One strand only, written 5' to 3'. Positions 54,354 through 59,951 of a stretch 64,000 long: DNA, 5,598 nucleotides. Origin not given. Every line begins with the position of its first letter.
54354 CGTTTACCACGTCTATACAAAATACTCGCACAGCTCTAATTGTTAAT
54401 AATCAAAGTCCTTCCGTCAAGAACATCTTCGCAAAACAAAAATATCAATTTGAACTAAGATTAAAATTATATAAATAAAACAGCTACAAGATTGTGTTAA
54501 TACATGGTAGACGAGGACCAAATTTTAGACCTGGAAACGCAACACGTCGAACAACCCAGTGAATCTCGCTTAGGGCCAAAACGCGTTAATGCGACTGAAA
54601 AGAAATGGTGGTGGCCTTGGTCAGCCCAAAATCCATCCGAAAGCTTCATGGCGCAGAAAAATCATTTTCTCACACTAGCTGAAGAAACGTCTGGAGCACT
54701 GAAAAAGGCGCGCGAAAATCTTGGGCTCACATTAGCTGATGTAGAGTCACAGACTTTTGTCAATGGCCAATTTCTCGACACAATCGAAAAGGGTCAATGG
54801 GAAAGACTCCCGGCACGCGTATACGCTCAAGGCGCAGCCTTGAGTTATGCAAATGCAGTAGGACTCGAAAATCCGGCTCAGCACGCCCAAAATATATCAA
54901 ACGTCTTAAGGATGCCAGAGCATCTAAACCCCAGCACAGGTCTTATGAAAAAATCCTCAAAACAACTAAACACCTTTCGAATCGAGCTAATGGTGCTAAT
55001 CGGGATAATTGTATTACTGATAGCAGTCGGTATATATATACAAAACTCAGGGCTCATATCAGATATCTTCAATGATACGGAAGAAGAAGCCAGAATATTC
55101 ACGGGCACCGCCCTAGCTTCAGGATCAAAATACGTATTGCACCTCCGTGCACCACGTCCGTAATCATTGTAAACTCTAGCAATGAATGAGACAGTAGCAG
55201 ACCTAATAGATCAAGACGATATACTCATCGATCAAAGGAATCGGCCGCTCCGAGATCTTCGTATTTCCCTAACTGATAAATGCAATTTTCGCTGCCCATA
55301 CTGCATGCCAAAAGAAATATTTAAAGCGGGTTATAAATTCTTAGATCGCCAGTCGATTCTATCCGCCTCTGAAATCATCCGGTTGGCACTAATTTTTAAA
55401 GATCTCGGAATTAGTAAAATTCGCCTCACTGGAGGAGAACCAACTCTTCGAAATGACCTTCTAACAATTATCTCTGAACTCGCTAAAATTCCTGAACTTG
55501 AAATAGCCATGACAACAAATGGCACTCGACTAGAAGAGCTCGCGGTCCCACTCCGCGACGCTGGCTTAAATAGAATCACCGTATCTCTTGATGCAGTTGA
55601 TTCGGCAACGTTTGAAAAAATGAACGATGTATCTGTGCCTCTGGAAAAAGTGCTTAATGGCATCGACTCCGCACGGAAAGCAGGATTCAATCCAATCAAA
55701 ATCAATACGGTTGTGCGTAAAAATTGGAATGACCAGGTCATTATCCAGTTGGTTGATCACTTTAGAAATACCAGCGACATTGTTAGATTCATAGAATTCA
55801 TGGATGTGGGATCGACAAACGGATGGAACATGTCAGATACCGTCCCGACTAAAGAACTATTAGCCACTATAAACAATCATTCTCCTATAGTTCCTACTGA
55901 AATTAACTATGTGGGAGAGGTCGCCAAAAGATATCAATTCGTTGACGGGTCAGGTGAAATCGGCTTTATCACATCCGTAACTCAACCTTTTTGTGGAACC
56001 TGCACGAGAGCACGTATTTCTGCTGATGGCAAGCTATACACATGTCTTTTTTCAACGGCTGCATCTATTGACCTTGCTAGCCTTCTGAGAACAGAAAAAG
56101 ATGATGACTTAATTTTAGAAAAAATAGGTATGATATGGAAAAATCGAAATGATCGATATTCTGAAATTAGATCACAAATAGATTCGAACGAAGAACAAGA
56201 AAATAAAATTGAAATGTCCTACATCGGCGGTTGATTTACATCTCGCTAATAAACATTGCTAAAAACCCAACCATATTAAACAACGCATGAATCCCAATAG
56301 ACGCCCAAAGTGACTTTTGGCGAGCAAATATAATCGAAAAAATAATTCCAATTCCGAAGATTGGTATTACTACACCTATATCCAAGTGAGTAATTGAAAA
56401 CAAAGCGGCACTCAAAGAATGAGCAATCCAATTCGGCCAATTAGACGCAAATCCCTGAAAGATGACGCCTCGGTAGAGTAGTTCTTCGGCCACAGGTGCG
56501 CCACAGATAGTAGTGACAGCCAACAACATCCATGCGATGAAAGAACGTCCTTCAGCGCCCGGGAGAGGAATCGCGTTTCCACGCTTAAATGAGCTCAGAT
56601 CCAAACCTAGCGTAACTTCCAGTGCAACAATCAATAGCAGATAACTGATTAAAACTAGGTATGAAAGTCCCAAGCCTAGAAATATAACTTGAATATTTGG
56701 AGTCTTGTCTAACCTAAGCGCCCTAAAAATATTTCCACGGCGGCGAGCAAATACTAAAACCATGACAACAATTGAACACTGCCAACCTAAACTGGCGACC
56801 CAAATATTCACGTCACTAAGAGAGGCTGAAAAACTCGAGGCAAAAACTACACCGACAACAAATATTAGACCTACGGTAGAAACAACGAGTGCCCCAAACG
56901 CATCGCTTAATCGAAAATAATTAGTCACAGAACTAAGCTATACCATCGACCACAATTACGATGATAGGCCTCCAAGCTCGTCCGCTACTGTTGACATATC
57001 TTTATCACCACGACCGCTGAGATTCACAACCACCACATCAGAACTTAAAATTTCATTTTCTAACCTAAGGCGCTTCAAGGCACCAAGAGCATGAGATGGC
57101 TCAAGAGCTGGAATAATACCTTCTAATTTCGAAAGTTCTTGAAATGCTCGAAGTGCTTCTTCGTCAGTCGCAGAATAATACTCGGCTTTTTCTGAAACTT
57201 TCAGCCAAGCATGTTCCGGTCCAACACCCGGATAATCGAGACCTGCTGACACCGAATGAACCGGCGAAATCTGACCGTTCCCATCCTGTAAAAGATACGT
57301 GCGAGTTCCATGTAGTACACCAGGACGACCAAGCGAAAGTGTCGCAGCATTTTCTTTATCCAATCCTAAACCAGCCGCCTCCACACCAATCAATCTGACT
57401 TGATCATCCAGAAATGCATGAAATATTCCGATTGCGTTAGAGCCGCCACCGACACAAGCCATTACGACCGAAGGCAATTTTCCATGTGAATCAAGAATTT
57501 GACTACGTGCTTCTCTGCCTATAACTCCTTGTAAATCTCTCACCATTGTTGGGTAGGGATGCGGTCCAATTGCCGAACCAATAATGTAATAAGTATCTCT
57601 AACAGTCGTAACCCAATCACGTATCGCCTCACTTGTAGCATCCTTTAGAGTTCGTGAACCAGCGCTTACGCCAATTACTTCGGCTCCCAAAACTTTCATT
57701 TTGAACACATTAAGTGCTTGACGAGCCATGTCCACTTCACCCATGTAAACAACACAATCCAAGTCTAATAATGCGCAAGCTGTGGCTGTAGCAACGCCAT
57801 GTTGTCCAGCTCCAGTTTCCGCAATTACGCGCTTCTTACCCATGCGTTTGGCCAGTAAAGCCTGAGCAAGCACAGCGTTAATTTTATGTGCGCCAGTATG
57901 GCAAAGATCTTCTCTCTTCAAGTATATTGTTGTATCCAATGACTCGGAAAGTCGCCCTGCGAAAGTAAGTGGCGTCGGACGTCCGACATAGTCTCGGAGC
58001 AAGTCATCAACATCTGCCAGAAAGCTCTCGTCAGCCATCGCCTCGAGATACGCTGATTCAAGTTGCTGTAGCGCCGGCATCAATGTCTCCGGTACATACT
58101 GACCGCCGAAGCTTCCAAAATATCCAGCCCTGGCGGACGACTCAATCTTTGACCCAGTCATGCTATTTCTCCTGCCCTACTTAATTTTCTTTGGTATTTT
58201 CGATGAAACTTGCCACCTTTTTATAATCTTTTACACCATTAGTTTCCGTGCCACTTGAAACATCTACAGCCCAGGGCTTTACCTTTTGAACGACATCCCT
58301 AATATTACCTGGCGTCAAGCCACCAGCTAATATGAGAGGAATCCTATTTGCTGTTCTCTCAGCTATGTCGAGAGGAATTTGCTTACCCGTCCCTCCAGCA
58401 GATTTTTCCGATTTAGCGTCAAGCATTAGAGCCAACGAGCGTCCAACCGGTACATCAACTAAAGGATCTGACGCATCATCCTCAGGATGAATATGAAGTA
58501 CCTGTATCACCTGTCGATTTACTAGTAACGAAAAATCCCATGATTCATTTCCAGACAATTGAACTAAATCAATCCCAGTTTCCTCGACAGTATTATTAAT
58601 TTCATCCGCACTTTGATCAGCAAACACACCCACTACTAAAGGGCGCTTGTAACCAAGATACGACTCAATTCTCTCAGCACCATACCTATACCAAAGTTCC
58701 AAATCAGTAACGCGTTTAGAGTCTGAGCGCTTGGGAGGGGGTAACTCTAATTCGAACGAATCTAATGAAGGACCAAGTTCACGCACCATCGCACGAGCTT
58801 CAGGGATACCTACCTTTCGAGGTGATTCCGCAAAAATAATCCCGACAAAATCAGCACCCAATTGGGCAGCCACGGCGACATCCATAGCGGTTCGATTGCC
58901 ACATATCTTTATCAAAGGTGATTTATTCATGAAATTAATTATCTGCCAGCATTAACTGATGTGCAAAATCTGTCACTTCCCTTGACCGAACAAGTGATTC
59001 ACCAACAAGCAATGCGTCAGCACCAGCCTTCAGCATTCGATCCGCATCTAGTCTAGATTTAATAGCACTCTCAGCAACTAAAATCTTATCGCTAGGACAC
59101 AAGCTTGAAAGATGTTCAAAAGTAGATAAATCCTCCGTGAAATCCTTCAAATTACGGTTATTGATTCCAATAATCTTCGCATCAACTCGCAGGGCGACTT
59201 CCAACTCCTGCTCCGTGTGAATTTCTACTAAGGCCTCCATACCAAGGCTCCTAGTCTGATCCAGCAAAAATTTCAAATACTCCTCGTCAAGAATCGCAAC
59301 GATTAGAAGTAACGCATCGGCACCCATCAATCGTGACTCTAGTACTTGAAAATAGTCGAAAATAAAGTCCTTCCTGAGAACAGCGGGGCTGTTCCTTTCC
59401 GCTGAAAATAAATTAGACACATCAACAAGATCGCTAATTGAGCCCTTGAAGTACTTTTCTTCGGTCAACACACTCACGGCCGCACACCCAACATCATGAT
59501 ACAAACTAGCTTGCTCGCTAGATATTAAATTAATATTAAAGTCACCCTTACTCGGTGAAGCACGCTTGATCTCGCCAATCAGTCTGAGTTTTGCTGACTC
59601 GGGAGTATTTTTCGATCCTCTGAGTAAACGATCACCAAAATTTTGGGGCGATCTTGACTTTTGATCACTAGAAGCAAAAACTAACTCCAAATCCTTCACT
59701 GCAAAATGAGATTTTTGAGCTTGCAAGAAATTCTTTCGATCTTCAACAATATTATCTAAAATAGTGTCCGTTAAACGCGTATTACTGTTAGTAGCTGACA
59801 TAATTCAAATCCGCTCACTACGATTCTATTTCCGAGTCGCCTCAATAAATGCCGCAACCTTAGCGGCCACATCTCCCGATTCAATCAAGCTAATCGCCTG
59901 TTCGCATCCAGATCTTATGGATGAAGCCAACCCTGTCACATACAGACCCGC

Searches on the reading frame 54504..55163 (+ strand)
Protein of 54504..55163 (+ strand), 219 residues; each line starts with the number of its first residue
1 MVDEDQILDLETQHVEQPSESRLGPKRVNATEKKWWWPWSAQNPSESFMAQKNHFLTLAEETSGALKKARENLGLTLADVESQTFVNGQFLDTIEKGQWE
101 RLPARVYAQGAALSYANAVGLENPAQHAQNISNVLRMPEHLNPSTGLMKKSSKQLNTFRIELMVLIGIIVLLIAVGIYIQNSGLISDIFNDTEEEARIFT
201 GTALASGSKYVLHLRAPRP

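Call 11: search_protein_families(library=pfam, proteins=[window:54504-55163:+], max_evalue=0.001)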
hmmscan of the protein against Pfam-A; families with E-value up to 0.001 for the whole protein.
window:54504-55163:+ (219 aa): 2 families
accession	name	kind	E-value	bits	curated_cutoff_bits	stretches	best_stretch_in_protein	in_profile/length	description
PF13413.12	HTH_25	-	3.1e-15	56.2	24.6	1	66-122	2-58/62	Helix-turn-helix domain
PF12844.13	HTH_19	-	0.00014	22.2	30.2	1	66-121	4-53/64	Helix-turn-helix domain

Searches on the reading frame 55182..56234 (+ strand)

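Call 11: search_protein_families(library=pfam, proteins=[window:55182-56234:+], max_evalue=0.001)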
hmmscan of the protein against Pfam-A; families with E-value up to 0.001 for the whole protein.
window:55182-56234:+ (350 aa): 3 families
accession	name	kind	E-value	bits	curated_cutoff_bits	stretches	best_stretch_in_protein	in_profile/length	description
PF06463.18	Mob_synth_C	-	1e-35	122.9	37.4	1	201-327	3-127/128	Molybdenum Cofactor Synthesis C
PF04055.27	Radical_SAM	-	8.2e-34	117.6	29.5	1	28-192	1-164/166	Radical SAM superfamily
PF13353.11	Fer4_12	-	2.8e-05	24.8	22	1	32-137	13-114/137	4Fe-4S single cluster domain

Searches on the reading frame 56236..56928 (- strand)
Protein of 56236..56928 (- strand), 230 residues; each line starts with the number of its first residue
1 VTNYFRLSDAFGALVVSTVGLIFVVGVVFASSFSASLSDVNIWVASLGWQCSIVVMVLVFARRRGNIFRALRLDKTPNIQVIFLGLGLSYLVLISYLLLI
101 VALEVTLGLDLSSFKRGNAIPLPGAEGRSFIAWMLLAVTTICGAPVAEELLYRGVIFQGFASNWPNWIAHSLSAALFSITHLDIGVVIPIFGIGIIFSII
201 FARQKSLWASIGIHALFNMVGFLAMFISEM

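Call 23: search_protein_families(library=pfam, proteins=[window:56236-56928:-], max_evalue=0.001)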
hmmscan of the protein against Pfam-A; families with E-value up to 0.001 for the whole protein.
window:56236-56928:- (230 aa): 1 family
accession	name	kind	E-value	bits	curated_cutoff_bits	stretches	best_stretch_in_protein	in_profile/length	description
PF02517.21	Rce1-like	-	3.2e-18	66.2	22.4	1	133-220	4-93/93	Type II CAAX prenyl endopeptidase Rce1-like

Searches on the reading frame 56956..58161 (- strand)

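Call 23: search_protein_families(library=pfam, proteins=[window:56956-58161:-], max_evalue=0.001)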
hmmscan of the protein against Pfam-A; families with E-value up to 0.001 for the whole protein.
window:56956-58161:- (401 aa): 1 family
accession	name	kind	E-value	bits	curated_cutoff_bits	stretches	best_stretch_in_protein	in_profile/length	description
PF00291.31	PALP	-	6e-41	141.1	35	1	60-383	5-295/295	Pyridoxal-phosphate dependent enzyme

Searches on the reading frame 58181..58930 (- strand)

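Call 23: search_protein_families(library=pfam, proteins=[window:58181-58930:-], max_evalue=0.001)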
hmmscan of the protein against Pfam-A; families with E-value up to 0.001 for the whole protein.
window:58181-58930:- (249 aa): 1 family
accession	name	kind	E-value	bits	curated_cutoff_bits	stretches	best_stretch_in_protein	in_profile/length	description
PF00697.28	PRAI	-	2.4e-35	122.5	22.7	1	89-245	41-193/193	N-(5'phosphoribosyl)anthranilate (PRA) isomerase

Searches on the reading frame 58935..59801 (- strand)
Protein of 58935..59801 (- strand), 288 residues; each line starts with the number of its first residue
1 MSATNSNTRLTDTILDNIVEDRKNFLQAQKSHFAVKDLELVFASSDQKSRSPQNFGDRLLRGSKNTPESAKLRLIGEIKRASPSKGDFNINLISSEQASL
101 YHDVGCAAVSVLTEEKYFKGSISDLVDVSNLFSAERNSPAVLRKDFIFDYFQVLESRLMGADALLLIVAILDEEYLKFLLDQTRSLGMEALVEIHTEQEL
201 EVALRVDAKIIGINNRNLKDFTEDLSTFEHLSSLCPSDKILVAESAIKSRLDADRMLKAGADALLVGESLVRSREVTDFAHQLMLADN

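Call 82: search_protein_families(library=pfam, proteins=[window:58935-59801:-], max_evalue=0.00001)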
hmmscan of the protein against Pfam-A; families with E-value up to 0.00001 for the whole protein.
window:58935-59801:- (288 aa): 1 family
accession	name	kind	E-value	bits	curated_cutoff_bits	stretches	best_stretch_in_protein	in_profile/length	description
PF00218.27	IGPS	-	3.7e-73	246.3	27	1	15-283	1-254/254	Indole-3-glycerol phosphate synthase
